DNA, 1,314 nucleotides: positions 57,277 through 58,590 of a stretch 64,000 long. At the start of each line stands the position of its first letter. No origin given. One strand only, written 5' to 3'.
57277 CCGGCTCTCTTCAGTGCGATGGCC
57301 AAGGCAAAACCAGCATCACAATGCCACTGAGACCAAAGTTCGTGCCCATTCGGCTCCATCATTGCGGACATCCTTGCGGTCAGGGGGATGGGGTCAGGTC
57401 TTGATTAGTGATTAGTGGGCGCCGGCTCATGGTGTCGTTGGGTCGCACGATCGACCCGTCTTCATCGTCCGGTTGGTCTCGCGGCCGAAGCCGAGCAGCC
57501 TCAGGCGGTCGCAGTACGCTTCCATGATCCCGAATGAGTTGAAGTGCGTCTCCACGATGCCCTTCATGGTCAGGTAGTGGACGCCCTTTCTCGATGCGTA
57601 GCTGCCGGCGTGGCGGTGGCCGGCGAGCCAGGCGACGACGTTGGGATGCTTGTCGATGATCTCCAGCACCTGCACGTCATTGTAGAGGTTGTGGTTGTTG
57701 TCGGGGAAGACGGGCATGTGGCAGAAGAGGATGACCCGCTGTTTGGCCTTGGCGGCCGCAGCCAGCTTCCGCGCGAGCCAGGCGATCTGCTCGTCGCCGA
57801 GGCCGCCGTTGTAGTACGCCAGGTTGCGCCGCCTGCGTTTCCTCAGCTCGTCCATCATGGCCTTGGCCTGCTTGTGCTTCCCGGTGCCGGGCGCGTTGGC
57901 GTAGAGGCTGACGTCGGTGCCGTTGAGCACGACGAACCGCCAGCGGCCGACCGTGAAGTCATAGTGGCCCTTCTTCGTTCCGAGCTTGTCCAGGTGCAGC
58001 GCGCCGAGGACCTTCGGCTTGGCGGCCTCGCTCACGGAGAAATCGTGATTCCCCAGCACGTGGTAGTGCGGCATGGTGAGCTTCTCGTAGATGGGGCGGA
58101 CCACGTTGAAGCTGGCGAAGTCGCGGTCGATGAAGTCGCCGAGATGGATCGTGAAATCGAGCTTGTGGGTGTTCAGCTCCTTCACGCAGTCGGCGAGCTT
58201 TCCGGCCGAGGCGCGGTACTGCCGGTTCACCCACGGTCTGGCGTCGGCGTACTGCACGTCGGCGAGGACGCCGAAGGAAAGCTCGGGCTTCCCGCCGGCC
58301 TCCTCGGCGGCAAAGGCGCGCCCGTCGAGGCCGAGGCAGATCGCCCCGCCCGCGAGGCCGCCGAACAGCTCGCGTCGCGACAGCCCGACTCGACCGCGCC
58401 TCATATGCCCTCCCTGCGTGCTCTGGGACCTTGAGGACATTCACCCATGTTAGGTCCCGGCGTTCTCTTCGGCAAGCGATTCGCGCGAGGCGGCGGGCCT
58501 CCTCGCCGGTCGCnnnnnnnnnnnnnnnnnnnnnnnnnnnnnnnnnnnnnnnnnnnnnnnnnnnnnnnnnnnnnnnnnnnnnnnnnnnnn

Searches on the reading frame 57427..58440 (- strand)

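Call 37: search_protein_families(library=pfam, proteins=[window:57427-58440:-], max_evalue=0.0001)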
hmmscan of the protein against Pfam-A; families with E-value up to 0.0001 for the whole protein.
window:57427-58440:- (337 aa): 1 family
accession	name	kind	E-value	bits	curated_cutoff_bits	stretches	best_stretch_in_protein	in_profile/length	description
PF00149.33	Metallophos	-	4.6e-15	57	21.5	1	56-278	3-190/191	Calcineurin-like phosphoesterase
